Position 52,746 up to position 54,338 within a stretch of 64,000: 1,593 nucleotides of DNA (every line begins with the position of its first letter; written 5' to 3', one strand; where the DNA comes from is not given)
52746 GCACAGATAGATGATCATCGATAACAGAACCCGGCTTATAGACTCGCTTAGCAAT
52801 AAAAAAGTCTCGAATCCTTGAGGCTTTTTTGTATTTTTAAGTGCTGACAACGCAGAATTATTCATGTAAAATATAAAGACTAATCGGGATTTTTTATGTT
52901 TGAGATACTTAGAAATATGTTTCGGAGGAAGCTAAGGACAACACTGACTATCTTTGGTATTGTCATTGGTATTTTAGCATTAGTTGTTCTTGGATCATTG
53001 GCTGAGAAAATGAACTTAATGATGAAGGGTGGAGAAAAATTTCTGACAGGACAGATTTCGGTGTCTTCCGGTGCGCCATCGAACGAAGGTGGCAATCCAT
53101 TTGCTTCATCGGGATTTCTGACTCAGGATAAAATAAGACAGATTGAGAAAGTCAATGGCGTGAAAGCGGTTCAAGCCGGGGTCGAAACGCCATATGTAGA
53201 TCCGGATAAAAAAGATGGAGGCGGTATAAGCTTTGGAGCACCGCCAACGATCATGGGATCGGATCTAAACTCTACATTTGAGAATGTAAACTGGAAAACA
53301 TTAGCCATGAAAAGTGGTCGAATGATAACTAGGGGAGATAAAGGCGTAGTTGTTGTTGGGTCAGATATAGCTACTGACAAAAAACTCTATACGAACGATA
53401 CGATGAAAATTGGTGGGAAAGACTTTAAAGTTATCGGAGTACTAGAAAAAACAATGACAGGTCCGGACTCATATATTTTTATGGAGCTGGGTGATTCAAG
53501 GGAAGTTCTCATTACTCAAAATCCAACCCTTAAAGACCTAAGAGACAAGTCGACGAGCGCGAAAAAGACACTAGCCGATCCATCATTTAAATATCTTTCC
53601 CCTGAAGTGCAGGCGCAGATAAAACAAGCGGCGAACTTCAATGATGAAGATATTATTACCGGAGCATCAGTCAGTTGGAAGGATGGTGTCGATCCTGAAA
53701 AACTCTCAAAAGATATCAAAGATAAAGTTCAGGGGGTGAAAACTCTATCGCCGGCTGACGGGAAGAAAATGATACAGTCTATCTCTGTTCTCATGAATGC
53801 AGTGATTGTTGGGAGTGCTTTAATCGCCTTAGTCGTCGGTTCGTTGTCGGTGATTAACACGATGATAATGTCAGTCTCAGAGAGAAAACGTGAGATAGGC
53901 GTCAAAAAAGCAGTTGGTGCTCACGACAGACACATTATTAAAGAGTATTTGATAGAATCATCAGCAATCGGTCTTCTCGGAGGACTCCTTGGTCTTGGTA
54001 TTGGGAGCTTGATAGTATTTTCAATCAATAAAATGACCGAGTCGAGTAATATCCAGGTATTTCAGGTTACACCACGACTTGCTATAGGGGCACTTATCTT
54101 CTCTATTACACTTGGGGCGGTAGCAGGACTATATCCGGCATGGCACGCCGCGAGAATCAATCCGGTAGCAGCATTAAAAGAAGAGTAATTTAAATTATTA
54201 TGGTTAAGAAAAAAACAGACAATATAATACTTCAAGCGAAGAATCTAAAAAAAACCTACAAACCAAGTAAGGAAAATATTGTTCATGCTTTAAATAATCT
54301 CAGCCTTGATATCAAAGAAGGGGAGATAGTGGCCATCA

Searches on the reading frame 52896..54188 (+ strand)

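Call 17: search_protein_families(library=pfam, proteins=[window:52896-54188:+], max_evalue=0.001)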
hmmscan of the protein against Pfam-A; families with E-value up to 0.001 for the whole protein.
window:52896-54188:+ (430 aa): 2 families
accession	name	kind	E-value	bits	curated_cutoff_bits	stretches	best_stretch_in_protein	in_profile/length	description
PF02687.27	FtsX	-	4.9e-23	81.9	25.5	1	308-423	4-120/120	FtsX-like permease C-terminal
PF12704.14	MacB_PCD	-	2.1e-19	71.1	27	1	15-274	1-204/207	MacB-like periplasmic core domain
